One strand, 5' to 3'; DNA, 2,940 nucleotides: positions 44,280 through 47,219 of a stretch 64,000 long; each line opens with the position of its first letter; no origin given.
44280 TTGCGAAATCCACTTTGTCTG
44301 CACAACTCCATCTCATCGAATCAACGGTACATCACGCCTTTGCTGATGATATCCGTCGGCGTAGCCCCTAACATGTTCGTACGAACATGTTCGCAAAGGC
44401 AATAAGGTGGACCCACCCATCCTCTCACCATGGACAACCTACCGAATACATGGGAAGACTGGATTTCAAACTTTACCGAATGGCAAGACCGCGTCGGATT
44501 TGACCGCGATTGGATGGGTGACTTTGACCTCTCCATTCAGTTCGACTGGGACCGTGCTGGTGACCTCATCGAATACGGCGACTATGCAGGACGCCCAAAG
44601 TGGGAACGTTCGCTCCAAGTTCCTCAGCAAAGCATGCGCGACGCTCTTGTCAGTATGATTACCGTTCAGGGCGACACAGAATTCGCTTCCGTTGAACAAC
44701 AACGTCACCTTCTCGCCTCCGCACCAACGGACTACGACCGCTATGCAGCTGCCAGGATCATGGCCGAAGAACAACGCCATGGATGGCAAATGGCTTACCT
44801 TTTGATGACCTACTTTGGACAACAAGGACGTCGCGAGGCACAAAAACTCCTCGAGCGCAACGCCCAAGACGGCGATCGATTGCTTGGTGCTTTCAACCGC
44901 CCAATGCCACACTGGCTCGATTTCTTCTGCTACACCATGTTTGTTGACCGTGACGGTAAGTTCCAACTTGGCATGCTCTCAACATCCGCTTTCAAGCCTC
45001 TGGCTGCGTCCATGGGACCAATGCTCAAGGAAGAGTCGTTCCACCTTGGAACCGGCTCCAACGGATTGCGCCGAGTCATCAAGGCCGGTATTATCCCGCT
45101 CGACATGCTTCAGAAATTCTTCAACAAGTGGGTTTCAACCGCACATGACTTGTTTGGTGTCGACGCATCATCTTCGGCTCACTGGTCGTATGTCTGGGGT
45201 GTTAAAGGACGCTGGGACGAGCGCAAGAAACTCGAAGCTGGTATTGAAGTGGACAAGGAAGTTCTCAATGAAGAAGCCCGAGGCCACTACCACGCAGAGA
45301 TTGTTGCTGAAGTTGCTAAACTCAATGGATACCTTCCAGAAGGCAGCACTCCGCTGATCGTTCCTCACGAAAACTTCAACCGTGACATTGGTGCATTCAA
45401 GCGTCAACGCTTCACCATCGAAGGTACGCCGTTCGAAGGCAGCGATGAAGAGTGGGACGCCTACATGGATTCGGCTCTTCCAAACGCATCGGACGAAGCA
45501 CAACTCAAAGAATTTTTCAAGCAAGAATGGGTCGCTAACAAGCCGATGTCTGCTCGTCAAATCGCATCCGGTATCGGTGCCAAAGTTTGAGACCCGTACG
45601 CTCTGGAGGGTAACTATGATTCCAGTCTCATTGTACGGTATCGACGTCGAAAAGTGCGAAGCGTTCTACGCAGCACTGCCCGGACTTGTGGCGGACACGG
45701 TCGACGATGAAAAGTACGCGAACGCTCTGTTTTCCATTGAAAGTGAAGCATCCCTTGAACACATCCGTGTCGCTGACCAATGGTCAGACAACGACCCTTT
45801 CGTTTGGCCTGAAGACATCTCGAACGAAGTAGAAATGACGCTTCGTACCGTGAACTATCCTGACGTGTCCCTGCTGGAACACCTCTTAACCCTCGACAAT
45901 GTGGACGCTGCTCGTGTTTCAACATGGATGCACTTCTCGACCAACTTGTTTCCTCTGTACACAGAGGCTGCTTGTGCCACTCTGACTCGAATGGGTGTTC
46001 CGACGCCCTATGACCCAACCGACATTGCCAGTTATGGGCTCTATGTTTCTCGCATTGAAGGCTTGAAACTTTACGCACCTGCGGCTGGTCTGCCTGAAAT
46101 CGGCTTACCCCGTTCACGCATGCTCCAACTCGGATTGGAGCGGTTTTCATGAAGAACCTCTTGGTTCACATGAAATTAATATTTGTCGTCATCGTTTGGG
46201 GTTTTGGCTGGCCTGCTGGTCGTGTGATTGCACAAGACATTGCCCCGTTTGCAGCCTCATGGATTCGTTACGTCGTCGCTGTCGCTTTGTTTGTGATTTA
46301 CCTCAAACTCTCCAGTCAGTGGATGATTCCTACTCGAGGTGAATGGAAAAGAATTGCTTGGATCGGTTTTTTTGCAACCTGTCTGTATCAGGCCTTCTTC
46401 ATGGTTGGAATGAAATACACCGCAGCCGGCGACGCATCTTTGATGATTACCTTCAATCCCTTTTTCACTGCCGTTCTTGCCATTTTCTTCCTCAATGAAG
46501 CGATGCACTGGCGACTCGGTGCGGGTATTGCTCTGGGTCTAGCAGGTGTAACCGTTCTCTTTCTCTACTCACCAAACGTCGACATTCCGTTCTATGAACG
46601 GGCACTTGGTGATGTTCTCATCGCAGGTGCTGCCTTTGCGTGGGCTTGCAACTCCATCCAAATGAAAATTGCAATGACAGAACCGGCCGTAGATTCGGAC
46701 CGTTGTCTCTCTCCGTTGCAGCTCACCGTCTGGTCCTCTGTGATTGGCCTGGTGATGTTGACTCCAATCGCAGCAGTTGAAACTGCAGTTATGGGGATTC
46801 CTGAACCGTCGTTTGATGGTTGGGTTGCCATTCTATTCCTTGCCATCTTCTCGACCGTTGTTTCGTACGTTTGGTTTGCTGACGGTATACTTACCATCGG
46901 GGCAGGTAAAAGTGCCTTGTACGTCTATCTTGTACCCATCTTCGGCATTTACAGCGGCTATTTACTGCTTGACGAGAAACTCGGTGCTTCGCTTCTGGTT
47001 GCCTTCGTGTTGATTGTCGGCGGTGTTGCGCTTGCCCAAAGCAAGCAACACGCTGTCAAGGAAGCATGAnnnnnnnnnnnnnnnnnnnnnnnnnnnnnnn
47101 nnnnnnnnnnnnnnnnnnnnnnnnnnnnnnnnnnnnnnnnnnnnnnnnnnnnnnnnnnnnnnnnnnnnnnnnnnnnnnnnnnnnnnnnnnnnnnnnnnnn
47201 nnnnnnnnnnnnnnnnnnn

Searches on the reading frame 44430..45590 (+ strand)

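Call 16: search_protein_families(library=pfam, proteins=[window:44430-45590:+], max_evalue=0.001)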
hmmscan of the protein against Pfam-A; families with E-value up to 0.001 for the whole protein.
window:44430-45590:+ (386 aa): 1 family
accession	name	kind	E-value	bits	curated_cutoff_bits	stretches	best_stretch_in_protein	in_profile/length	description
PF05138.18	PaaA_PaaC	-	4.9e-16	59.1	28.5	1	66-304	11-227/263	Phenylacetic acid catabolic protein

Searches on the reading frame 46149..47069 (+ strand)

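Call 16: search_protein_families(library=pfam, proteins=[window:46149-47069:+], max_evalue=0.001)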
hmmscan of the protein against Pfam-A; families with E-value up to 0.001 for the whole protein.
window:46149-47069:+ (306 aa): 1 family
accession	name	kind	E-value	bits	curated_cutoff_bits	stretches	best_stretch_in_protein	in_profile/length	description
PF00892.27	EamA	-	9.8e-40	136.4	28.2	2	10-138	7-134/135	EamA-like transporter family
